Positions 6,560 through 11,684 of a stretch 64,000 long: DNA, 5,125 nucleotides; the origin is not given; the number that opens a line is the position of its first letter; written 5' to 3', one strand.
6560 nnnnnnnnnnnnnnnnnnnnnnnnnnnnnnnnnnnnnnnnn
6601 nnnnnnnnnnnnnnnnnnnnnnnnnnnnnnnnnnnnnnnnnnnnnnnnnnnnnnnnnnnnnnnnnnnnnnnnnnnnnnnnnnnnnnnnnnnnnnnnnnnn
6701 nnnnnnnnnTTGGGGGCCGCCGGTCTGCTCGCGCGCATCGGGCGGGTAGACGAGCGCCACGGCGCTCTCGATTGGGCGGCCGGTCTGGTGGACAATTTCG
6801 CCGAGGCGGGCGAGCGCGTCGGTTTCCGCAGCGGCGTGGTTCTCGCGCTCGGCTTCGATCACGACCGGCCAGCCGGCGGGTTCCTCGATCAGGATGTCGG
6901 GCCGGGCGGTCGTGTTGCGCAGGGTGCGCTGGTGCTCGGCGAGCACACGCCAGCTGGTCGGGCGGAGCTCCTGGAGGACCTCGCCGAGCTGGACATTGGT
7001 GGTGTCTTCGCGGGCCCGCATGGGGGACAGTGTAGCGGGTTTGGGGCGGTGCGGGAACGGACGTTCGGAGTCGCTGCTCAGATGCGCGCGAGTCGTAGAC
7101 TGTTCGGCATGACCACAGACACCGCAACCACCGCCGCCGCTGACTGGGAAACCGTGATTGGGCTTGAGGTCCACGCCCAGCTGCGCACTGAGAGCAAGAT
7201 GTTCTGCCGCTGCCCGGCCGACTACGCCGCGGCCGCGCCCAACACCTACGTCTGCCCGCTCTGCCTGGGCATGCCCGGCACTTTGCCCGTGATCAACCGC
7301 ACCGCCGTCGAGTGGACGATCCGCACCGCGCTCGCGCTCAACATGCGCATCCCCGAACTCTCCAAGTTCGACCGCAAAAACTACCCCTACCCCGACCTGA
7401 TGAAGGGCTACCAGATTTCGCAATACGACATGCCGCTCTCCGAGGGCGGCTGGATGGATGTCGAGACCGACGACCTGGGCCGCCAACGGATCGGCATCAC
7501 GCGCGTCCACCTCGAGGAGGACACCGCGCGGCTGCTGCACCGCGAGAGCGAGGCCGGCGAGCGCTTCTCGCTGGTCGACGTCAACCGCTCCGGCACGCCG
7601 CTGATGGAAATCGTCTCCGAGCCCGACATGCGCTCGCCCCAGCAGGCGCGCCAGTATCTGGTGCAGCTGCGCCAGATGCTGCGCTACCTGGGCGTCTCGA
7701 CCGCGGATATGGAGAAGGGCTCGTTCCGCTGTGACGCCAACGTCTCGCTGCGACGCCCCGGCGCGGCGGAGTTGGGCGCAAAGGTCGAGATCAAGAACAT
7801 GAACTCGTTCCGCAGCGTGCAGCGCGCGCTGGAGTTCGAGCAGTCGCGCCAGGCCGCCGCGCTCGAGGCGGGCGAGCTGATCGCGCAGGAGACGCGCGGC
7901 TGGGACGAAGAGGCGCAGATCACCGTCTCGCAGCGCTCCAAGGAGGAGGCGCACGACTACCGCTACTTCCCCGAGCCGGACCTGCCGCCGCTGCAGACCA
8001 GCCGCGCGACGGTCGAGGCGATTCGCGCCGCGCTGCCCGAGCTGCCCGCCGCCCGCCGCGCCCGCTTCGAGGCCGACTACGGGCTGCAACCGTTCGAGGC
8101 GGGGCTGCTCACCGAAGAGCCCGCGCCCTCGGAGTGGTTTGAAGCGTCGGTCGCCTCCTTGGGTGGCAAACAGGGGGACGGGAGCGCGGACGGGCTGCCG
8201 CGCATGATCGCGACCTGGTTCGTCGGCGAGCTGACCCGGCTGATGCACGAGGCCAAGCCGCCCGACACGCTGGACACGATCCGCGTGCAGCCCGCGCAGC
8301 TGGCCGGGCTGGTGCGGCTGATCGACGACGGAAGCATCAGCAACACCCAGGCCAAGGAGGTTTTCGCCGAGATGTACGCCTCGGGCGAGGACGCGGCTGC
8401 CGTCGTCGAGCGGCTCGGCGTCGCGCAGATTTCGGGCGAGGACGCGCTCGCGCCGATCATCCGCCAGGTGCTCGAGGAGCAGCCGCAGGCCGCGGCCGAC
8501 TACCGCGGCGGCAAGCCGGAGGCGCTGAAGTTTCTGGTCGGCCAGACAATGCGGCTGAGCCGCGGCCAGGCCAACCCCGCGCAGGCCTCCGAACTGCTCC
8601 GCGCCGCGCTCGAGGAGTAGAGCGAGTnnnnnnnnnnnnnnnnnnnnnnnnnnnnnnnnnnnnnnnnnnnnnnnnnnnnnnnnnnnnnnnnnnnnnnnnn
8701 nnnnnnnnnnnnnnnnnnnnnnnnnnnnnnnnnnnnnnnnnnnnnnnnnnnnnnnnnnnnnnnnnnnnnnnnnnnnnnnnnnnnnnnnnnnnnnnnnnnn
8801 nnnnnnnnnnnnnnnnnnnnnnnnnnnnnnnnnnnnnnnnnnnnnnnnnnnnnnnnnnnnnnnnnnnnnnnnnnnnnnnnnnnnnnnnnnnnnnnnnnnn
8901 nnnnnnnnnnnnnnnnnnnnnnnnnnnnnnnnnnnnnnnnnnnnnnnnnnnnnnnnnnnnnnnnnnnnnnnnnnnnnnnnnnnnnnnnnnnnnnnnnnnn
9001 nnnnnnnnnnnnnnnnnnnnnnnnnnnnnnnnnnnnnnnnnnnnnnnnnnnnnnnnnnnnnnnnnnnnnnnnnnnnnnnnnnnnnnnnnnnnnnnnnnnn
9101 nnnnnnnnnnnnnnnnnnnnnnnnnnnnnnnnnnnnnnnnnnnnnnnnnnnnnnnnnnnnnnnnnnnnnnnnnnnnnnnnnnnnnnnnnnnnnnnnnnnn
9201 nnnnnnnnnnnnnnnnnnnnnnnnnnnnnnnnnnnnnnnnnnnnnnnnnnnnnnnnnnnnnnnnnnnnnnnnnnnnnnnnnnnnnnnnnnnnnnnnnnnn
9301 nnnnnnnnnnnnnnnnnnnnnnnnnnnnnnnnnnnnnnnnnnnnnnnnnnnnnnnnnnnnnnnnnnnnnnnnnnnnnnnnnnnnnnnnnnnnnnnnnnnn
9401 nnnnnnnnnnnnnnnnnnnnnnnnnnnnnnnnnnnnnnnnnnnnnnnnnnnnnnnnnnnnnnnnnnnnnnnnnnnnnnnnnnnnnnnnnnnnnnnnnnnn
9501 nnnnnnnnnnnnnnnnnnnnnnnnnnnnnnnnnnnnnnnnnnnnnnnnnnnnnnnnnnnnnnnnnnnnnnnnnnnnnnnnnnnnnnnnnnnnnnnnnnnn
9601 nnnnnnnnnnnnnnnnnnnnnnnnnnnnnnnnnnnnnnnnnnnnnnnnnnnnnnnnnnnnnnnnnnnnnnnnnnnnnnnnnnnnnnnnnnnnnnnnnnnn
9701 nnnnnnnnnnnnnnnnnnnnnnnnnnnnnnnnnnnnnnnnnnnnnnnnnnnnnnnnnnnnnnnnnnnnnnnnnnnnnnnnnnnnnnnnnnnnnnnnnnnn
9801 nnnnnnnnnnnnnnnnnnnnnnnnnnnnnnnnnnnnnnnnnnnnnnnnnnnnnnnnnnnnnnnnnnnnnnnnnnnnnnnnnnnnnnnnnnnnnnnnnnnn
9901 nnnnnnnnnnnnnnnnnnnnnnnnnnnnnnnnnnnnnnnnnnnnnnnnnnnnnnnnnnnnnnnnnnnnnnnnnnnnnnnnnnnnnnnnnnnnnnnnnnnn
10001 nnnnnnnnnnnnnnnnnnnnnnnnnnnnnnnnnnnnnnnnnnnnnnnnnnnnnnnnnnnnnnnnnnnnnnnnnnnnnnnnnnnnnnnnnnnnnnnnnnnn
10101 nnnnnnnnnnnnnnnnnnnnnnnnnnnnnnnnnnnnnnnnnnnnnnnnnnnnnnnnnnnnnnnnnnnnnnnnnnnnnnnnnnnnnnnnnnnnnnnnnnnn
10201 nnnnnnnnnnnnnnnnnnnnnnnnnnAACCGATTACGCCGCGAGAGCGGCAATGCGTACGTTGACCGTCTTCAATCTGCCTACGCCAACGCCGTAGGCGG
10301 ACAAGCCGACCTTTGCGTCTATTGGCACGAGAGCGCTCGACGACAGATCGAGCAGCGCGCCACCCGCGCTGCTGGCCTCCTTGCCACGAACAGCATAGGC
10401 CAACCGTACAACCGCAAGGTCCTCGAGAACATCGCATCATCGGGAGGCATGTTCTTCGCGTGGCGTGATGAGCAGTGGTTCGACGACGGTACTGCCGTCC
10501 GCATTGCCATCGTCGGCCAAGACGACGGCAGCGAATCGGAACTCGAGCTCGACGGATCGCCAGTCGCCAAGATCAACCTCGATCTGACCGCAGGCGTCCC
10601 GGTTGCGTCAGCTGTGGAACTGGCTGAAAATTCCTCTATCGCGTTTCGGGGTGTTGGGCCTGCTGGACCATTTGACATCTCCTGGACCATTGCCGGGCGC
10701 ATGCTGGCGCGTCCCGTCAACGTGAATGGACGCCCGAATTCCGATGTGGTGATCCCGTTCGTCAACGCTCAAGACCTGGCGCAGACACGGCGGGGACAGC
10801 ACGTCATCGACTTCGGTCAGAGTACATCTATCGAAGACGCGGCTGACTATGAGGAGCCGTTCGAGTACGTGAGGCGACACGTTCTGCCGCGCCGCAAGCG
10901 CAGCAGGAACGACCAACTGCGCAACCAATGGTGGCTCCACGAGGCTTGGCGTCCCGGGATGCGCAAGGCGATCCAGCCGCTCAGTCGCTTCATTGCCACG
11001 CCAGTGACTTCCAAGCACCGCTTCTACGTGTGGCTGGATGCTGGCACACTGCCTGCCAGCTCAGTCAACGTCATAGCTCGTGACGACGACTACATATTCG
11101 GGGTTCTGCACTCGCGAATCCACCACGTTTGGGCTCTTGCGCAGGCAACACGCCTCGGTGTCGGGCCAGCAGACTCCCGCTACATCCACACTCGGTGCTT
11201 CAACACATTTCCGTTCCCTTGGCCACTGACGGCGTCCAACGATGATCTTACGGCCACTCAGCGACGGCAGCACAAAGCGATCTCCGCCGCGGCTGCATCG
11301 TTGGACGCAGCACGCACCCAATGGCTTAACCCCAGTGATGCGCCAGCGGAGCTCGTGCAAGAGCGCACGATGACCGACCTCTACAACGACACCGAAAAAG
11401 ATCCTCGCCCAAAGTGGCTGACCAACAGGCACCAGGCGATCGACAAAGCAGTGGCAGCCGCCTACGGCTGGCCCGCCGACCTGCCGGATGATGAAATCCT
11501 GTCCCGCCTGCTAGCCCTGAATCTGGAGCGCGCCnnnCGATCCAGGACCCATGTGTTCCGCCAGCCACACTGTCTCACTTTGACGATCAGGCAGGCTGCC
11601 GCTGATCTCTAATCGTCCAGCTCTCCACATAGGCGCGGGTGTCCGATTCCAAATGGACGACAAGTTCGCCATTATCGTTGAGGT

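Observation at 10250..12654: Compositional break inside the type IIL gene: low-GC 3' third plus low-GC downstream gene (mosaic TRD region)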

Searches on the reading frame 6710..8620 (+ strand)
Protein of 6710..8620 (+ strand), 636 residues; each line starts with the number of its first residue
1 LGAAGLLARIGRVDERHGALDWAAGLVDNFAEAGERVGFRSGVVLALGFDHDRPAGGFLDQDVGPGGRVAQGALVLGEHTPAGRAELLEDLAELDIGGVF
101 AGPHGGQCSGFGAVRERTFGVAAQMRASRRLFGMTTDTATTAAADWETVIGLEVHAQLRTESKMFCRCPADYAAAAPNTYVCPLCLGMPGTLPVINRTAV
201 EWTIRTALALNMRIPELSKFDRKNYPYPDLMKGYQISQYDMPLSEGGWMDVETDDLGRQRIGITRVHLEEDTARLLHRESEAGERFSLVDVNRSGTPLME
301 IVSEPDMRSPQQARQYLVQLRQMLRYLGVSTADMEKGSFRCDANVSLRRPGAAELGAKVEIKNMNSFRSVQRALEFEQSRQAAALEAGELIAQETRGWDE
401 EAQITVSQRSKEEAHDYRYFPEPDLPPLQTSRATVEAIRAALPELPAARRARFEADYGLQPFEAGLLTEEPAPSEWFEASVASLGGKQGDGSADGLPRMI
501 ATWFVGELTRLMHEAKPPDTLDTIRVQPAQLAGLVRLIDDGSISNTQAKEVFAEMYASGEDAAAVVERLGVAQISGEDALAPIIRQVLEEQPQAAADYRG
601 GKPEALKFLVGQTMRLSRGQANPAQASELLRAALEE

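Call 8: search_protein_families(library=pfam, proteins=[window:6710-8620:+], max_evalue=0.01)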
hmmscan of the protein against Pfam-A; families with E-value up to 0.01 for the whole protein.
window:6710-8620:+ (636 aa): 2 families
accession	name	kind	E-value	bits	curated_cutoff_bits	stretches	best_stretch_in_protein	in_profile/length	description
PF02934.20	GatB_N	-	1.3e-116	389.1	23.4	1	148-435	1-276/277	GatB/GatE catalytic domain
PF02637.23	GatB_Yqey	-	1.5e-38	132.4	27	1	497-634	13-148/148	GatB domain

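Call 9: search_protein_families(library=ncbifam, proteins=[window:6710-8620:+], max_evalue=0.01)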
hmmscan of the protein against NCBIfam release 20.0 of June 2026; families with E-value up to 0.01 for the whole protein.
window:6710-8620:+ (636 aa): 9 families
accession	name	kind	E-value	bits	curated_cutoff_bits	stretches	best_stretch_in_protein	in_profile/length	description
NF004012.0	PRK05477.1-2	equivalog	1.1e-187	624.6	338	1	145-636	3-480/481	Asp-tRNA(Asn)/Glu-tRNA(Gln) amidotransferase subunit GatB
NF004014.0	PRK05477.1-4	equivalog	1.3e-173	578.2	414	1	145-634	2-474/475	Asp-tRNA(Asn)/Glu-tRNA(Gln) amidotransferase subunit GatB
TIGR00133.1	gatB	equivalog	2.6e-162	540.7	314.8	1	145-634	3-480/481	Asp-tRNA(Asn)/Glu-tRNA(Gln) amidotransferase subunit GatB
NF004015.0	PRK05477.1-5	equivalog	1.7e-159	531.5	628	1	140-635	9-487/488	Asp-tRNA(Asn)/Glu-tRNA(Gln) amidotransferase subunit GatB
NF004011.1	PRK05477.1-1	equivalog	5e-152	507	680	1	145-635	2-474/475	Asp-tRNA(Asn)/Glu-tRNA(Gln) amidotransferase subunit GatB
NF004013.0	PRK05477.1-3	equivalog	1.2e-145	485.9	653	1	142-634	13-499/501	Asp-tRNA(Asn)/Glu-tRNA(Gln) amidotransferase subunit GatB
NF003107.0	PRK04028.1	equivalog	1.9e-42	145.5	456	3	196-394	95-273/630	Glu-tRNA(Gln) amidotransferase subunit GatE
TIGR00134.1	gatE_arch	equivalog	1.7e-36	125.7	319.55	3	195-391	92-268/622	Glu-tRNA(Gln) amidotransferase subunit GatE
NF011291.0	PRK14703.1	equivalog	7.1e-32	110.5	681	1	422-635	572-768/769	glutamine--tRNA ligase/YqeY domain fusion protein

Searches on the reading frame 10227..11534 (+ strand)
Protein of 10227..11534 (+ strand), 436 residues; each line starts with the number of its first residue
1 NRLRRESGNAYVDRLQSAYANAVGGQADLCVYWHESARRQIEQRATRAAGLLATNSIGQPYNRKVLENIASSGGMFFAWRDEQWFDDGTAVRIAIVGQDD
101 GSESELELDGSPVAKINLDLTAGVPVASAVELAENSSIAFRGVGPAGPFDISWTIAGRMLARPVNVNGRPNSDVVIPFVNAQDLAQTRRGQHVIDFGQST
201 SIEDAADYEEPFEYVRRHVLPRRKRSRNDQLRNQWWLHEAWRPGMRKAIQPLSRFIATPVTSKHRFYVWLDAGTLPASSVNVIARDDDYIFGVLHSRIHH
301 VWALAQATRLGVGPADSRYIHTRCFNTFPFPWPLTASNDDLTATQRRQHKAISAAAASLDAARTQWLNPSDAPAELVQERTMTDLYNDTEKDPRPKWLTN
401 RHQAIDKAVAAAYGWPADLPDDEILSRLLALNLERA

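Call 58: search_dna_similar(query=window:10227-11432:+, collection=phages, mode=protein, max_rows=8)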
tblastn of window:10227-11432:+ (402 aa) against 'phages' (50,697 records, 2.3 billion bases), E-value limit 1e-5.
Records with a match: 1; places in all: 1; records where one place covers at least 80% of the query: 0.
Best place of each record, by identity: <60% 1.
By first word of the organism name: Bacteriophage 1.
By host as written in the record: - 1.
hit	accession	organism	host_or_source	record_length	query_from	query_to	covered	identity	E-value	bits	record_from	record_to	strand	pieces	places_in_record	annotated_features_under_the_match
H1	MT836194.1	Bacteriophage sp.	human fecal samples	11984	10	325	79%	26.0%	8e-12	73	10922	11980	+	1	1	record has no annotation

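Call 59: search_dna_similar(query=window:10227-11432:+, collection=plasmids, mode=protein, max_rows=8)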
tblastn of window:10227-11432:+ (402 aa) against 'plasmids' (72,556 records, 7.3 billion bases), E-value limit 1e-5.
Records with a match: 105; places in all: 105; records where one place covers at least 80% of the query: 83.
Best place of each record, by identity: <60% 105.
By first word of the organism name: Deinococcus 12; Rhodococcus 8; Rhizobium 6; Bradyrhizobium 5; Nostoc 5; Hymenobacter 4; Paracoccus 4; Sphingobium 4; Roseibium 3; Planktothrix 3; and 40 more.
By predicted mobility (MOB-suite, as given by PLSDB): non-mobilizable 55; conjugative 37; mobilizable 13.
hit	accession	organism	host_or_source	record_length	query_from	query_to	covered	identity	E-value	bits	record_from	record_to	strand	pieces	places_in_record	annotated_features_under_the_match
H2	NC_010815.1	Trichlorobacter lovleyi SZ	-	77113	1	402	100%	41.7%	8e-82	280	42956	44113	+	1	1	DNA methyltransferase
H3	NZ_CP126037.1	Bradyrhizobium elkanii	Glycine max,soybean,root nodule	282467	3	402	100%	41.6%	9e-85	289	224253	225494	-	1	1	class I SAM-dependent DNA methyltransferase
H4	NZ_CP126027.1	Bradyrhizobium elkanii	Glycine max,soybean,root nodule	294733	3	402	100%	41.6%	9e-85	289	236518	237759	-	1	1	class I SAM-dependent DNA methyltransferase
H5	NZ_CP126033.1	Bradyrhizobium elkanii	Glycine max,soybean,root nodule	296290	3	402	100%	41.6%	9e-85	289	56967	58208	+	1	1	class I SAM-dependent DNA methyltransferase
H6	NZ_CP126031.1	Bradyrhizobium elkanii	Glycine max,soybean,root nodule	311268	3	402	100%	41.6%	9e-85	289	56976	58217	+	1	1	class I SAM-dependent DNA methyltransferase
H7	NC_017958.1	Tistrella mobilis KA081020-065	-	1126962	3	400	99%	41.7%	7e-77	266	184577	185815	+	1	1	record has no annotation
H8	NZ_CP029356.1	Azospirillum thermophilum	cell culture,hot spring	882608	6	399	98%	42.0%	1e-77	268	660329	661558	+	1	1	class I SAM-dependent DNA methyltransferase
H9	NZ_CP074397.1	Agrobacterium salinitolerans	Cotton,tiaaue sample,root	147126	2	402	100%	39.0%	6e-67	237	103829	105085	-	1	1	DNA methyltransferase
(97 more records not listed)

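Call 60: find_homologous_proteins(query=window:10227-11534:+, max_evalue=1e-20)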
Query window:10227-11534:+ (436 aa): 1543 proteins with E <= 1e-20 among 8000 candidates; the best 120 are listed.
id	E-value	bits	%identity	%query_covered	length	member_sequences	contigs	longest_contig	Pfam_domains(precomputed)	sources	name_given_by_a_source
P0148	3.3e-164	565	60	96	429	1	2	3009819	PF20466.4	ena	-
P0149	2.5e-162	559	59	100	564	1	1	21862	PF07669.18,PF20466.4,PF20473.5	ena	-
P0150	1.4e-157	543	58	100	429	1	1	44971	PF20466.4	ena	-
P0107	2.6e-155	536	58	100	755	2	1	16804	PF07669.18,PF20466.4,PF20473.5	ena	-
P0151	2.3e-147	509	55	100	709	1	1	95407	PF07669.18,PF20466.4,PF20473.5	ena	-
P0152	1.3e-146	507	55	100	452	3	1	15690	PF20466.4,PF20473.5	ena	-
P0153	1.5e-133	464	57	86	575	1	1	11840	PF07669.18,PF20466.4,PF20473.5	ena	-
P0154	2.9e-129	450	53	100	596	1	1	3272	PF20466.4,PF20473.5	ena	-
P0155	1.5e-127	444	49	100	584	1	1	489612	PF20473.5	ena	-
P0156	1.2e-125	438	50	98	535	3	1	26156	PF20466.4,PF20473.5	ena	-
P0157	4.6e-125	436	50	99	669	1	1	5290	PF20466.4,PF20473.5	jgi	-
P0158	8.5e-125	435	51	100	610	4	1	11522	PF07669.18,PF20466.4,PF20473.5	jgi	jgi:type II restriction/modification system DNA methylase subunit YeeA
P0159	2.6e-124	433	48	97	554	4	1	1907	PF20466.4,PF20473.5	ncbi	ncbi:MAG TPA: DNA methyltransferase [Myxococcaceae bacterium]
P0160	1.0e-122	428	48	100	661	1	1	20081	PF20466.4,PF20467.4,PF20473.5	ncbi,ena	-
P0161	1.1e-122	428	49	95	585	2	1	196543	PF20473.5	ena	-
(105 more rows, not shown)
